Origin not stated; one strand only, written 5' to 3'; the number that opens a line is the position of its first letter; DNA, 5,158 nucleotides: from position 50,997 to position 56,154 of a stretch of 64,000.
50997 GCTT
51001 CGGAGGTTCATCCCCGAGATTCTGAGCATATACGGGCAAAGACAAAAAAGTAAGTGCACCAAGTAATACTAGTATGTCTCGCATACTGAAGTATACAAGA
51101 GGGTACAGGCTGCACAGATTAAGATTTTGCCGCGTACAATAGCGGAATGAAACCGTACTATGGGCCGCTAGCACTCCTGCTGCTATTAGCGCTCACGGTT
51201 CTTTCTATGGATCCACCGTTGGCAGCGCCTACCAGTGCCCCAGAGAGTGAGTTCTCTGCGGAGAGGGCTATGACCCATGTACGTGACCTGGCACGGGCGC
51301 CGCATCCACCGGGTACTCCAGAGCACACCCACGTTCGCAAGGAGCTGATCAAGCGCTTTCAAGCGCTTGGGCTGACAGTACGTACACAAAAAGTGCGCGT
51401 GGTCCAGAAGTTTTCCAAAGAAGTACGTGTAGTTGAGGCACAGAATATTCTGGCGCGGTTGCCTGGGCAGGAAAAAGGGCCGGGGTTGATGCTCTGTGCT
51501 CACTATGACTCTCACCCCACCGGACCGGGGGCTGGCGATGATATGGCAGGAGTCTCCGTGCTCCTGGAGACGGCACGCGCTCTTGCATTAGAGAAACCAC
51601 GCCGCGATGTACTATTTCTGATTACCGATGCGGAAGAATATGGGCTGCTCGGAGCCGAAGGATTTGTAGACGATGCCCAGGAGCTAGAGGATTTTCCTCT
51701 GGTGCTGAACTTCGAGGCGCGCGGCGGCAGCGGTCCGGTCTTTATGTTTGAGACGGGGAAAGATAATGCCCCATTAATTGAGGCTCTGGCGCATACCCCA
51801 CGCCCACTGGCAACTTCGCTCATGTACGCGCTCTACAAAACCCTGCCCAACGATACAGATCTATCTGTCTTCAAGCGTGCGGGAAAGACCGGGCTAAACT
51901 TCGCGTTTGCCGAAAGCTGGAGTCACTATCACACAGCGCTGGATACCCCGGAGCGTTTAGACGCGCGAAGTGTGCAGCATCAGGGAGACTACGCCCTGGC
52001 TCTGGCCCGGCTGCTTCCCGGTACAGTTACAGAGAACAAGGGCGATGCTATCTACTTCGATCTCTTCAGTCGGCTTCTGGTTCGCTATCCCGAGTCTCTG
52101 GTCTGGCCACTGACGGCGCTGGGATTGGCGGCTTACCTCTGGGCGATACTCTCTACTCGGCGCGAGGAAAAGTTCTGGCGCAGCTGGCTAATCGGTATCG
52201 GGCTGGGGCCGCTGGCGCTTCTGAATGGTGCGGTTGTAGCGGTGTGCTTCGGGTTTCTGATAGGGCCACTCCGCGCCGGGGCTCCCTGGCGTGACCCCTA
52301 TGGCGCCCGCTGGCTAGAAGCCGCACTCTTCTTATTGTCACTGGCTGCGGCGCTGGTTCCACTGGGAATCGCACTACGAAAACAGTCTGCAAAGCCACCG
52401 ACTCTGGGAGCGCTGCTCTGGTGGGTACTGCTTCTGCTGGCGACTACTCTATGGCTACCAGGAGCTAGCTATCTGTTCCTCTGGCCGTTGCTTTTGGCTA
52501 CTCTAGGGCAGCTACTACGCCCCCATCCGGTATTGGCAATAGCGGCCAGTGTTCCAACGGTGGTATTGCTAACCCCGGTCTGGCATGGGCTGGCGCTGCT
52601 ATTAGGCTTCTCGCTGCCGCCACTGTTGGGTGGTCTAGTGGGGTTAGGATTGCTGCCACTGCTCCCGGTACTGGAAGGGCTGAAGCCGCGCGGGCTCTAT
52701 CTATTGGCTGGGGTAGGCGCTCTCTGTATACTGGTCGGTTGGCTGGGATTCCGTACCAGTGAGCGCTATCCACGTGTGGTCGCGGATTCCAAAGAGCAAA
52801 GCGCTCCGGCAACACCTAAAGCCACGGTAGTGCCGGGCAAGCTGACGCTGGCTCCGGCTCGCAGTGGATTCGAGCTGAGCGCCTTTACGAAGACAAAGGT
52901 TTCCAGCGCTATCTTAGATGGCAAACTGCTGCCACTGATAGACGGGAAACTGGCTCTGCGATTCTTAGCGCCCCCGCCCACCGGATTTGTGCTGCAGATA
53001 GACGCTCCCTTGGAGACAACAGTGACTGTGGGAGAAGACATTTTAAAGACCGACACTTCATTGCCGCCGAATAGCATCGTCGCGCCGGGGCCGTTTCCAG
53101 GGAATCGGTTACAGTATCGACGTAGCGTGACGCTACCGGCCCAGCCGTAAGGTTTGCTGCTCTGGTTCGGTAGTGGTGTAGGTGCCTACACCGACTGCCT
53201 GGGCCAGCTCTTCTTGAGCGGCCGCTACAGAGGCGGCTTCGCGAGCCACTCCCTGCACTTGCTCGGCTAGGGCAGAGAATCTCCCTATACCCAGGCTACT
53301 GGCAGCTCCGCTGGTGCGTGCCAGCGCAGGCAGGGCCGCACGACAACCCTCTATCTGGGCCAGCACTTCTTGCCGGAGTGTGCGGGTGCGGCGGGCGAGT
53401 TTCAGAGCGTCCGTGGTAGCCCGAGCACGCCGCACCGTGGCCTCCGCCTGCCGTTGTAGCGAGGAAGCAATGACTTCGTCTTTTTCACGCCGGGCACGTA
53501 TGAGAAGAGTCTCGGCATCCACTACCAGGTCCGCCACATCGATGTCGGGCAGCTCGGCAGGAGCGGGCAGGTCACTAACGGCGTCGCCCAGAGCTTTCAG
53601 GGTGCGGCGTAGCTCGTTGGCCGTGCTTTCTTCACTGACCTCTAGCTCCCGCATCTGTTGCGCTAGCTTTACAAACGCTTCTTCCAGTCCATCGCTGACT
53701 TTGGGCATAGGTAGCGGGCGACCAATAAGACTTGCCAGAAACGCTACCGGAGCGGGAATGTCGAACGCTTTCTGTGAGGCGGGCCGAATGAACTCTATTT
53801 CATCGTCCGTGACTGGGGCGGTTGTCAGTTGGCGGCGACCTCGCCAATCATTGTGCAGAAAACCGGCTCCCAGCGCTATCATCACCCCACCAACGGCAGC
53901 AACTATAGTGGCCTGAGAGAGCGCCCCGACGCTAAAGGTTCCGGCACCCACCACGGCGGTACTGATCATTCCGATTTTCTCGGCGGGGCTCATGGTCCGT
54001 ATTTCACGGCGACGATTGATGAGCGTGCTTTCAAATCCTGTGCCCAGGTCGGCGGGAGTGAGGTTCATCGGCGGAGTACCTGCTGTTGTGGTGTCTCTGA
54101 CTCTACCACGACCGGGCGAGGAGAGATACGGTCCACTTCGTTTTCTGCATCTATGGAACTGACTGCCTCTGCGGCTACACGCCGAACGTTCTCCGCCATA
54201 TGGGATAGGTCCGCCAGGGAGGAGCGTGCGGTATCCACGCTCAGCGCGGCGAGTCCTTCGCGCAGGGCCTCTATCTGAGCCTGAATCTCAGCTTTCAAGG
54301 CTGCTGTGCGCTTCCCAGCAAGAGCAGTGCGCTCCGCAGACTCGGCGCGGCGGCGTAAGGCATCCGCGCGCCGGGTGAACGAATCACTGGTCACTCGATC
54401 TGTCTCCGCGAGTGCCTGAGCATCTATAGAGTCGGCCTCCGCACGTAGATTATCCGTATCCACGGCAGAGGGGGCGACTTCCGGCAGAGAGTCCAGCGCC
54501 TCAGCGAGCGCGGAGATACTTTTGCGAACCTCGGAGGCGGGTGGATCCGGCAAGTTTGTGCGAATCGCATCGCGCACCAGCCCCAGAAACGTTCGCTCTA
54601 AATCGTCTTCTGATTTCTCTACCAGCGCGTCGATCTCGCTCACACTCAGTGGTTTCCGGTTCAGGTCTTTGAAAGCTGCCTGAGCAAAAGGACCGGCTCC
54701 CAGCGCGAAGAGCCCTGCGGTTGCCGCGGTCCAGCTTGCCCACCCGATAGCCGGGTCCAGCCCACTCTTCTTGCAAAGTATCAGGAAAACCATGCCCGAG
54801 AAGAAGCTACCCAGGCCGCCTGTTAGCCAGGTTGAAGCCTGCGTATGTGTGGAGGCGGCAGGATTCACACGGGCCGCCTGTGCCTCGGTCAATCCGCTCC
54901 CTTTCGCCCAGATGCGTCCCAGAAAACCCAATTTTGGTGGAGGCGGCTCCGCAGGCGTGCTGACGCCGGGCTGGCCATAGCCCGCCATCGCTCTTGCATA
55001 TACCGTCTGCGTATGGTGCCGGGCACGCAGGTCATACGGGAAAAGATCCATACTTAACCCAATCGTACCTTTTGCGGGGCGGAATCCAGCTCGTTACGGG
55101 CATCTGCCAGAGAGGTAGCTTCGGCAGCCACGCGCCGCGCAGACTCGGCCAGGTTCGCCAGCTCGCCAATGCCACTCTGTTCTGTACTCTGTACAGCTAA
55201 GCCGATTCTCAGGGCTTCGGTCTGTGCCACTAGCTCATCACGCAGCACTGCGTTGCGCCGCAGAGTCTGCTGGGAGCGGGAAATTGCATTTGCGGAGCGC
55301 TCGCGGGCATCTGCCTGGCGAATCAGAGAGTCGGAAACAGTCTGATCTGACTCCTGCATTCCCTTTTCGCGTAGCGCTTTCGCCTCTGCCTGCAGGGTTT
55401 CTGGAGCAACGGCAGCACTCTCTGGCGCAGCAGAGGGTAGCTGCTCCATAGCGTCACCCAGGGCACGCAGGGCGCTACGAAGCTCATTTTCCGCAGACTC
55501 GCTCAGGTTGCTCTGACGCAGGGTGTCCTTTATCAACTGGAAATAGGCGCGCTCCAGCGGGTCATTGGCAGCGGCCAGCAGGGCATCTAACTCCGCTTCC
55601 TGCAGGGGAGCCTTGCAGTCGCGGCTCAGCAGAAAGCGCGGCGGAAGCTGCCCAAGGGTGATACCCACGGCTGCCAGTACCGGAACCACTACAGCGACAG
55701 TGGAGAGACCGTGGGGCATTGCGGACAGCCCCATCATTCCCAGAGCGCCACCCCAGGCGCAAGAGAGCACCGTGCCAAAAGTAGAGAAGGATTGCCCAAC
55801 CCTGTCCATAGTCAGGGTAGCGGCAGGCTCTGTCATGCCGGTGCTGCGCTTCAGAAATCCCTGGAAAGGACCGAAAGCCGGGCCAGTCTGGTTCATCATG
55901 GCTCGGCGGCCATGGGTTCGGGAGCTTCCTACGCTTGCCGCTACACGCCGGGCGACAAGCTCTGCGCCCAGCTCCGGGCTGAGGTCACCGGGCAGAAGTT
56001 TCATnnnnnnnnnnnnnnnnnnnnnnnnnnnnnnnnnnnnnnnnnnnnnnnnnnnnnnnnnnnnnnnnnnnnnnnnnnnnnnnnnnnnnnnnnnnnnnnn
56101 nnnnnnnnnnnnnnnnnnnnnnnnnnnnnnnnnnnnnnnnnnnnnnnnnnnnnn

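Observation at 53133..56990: Four tandem, translationally coupled paralogs of an unknown membrane-anchored coiled-coil protein family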

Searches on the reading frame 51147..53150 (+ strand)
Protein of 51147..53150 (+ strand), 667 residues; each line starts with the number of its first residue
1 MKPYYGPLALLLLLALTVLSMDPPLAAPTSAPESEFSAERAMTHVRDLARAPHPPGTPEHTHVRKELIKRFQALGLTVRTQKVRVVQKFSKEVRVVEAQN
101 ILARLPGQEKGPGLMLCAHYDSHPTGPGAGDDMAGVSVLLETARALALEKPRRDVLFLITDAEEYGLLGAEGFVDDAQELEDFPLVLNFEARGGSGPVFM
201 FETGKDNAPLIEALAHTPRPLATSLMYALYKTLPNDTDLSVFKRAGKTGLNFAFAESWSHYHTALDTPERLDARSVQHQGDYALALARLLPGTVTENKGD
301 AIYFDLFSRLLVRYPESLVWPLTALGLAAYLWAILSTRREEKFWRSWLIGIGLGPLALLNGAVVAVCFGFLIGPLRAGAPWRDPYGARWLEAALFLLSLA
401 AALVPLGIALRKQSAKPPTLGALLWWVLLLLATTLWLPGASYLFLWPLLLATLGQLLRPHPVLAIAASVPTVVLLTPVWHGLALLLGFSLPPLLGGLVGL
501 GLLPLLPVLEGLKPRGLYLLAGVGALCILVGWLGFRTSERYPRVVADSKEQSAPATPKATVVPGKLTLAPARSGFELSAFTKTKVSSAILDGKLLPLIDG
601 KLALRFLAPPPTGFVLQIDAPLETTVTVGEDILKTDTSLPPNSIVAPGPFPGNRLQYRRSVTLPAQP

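Call 4: search_protein_families(library=pfam, proteins=[window:51147-53150:+], max_evalue=1)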
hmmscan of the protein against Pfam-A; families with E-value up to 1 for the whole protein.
window:51147-53150:+ (667 aa): 4 families
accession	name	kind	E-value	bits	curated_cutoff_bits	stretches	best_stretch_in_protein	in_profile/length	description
PF04389.22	Peptidase_M28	-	1.5e-40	139.4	21.3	1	100-286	1-192/193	Peptidase family M28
PF01546.33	Peptidase_M20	-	6.2e-05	23.4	24.6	1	126-178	30-84/206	Peptidase family M20/M25/M40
PF05343.19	Peptidase_M42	-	7e-05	22.5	23.2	1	131-174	134-177/292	M42 glutamyl aminopeptidase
PF05450.20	Nicastrin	-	0.088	12.8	25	1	125-181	18-78/218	Nicastrin large lobe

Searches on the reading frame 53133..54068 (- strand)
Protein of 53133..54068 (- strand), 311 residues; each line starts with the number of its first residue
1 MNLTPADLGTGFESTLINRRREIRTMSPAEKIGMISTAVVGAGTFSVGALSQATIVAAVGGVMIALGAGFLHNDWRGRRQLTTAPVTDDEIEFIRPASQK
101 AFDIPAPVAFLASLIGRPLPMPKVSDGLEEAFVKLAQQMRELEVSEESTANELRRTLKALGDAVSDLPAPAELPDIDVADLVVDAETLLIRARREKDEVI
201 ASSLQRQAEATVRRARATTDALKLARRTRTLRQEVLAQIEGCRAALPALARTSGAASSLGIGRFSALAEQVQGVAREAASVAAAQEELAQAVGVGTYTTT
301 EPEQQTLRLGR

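Call 4: search_protein_families(library=pfam, proteins=[window:53133-54068:-], max_evalue=1)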
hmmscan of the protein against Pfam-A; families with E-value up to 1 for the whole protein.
window:53133-54068:- (311 aa): 3 families
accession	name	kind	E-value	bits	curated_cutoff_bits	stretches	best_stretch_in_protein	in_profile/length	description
PF16740.10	SKA2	-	0.031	14.5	30.1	0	129-180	51-102/110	Spindle and kinetochore-associated protein 2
PF16065.10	DUF4807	-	0.032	14.3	27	1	257-293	29-64/126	Domain of unknown function (DUF4807)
PF22485.1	DUF6987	-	0.21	11.8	26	1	202-249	84-131/200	Domain of unknown function (DUF6987)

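Call 5: search_protein_families(library=ncbifam, proteins=[window:53133-54068:-], max_evalue=1)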
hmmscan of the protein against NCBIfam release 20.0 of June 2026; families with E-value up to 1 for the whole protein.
window:53133-54068:- (311 aa): 3 families
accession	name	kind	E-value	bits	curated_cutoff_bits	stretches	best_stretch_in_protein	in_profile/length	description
NF007479.0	PRK10069.1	subfamily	0.015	15.3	145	1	180-237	126-177/185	3-phenylpropionate/cinnamic acid dioxygenase subunit beta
NF058603.1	SCO2097_fam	equivalog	0.066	13.6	110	1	23-85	34-96/129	SCO2097 family morphological protein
NF040997.1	MamY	equivalog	0.091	12.1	600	1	184-285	103-208/333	liposome tubulation protein MamY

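Call 6: search_protein_families(library=padloc, proteins=[window:53133-54068:-], max_evalue=1)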
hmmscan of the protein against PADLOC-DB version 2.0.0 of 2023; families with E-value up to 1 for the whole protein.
window:53133-54068:- (311 aa): 0 families

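Call 94: search_protein_families(library=phrogs, proteins=[window:53133-54068:-], max_evalue=0.01)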
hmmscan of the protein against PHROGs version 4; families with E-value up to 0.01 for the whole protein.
window:53133-54068:- (311 aa): 0 families

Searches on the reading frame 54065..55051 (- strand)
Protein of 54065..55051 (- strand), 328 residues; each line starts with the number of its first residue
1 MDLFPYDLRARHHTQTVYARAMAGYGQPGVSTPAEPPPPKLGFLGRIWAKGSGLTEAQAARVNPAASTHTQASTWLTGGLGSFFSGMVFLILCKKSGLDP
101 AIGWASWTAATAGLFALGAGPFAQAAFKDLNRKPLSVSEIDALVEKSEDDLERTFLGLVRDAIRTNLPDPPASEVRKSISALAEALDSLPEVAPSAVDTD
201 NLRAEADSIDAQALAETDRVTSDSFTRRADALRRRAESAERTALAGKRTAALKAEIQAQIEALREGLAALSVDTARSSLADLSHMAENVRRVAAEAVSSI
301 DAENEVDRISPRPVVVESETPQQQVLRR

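Call 4: search_protein_families(library=pfam, proteins=[window:54065-55051:-], max_evalue=1)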
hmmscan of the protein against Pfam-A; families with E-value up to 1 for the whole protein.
window:54065-55051:- (328 aa): 1 family
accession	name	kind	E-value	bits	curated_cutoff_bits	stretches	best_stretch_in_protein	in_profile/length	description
PF16083.10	Phage_holin_3_3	-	0.023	15.2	28.4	1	68-125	24-76/78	LydA holin phage, holin superfamily III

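Call 5: search_protein_families(library=ncbifam, proteins=[window:54065-55051:-], max_evalue=1)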
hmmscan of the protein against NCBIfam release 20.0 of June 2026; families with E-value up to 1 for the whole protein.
window:54065-55051:- (328 aa): 1 family
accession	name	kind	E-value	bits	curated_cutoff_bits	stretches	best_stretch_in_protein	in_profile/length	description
NF000740.0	PRK00043.3-4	equivalog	0.013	14.9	202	1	117-148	135-166/218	thiamine phosphate synthase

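Call 6: search_protein_families(library=padloc, proteins=[window:54065-55051:-], max_evalue=1)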
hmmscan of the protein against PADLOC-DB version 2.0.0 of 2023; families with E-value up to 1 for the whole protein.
window:54065-55051:- (328 aa): 0 families

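Call 94: search_protein_families(library=phrogs, proteins=[window:54065-55051:-], max_evalue=0.01)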
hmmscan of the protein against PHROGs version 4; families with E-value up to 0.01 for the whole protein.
window:54065-55051:- (328 aa): 0 families

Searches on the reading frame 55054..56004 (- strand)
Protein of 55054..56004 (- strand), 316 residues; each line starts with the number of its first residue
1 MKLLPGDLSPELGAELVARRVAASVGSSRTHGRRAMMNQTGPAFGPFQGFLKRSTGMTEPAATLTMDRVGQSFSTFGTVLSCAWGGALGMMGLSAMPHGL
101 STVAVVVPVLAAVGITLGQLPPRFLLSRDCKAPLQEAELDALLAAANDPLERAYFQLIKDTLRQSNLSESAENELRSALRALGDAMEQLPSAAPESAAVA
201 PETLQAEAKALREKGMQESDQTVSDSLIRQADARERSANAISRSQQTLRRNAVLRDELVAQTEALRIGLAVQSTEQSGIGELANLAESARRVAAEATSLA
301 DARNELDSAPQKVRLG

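Call 4: search_protein_families(library=pfam, proteins=[window:55054-56004:-], max_evalue=1)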
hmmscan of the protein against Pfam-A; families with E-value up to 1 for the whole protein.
window:55054-56004:- (316 aa): 1 family
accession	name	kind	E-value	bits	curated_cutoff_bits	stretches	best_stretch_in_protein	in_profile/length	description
PF10819.13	DUF2564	-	0.65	10.9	26.3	0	172-214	28-70/79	Protein of unknown function (DUF2564)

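Call 5: search_protein_families(library=ncbifam, proteins=[window:55054-56004:-], max_evalue=1)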
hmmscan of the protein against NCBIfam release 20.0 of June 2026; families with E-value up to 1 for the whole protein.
window:55054-56004:- (316 aa): 2 families
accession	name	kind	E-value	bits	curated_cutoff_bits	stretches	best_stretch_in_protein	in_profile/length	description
TIGR02679.1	TIGR02679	hypoth_equivalog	0.011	14.9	196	1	135-289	75-225/382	TIGR02679 family protein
NF040601.1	TerS_not_xtmA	equivalog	0.11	12.1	120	1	199-314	104-218/233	phage terminase small subunit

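Call 6: search_protein_families(library=padloc, proteins=[window:55054-56004:-], max_evalue=1)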
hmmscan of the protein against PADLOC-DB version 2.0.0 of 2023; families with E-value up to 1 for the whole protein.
window:55054-56004:- (316 aa): 0 families

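Call 94: search_protein_families(library=phrogs, proteins=[window:55054-56004:-], max_evalue=0.01)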
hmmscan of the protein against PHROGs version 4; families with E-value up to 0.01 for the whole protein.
window:55054-56004:- (316 aa): 0 families
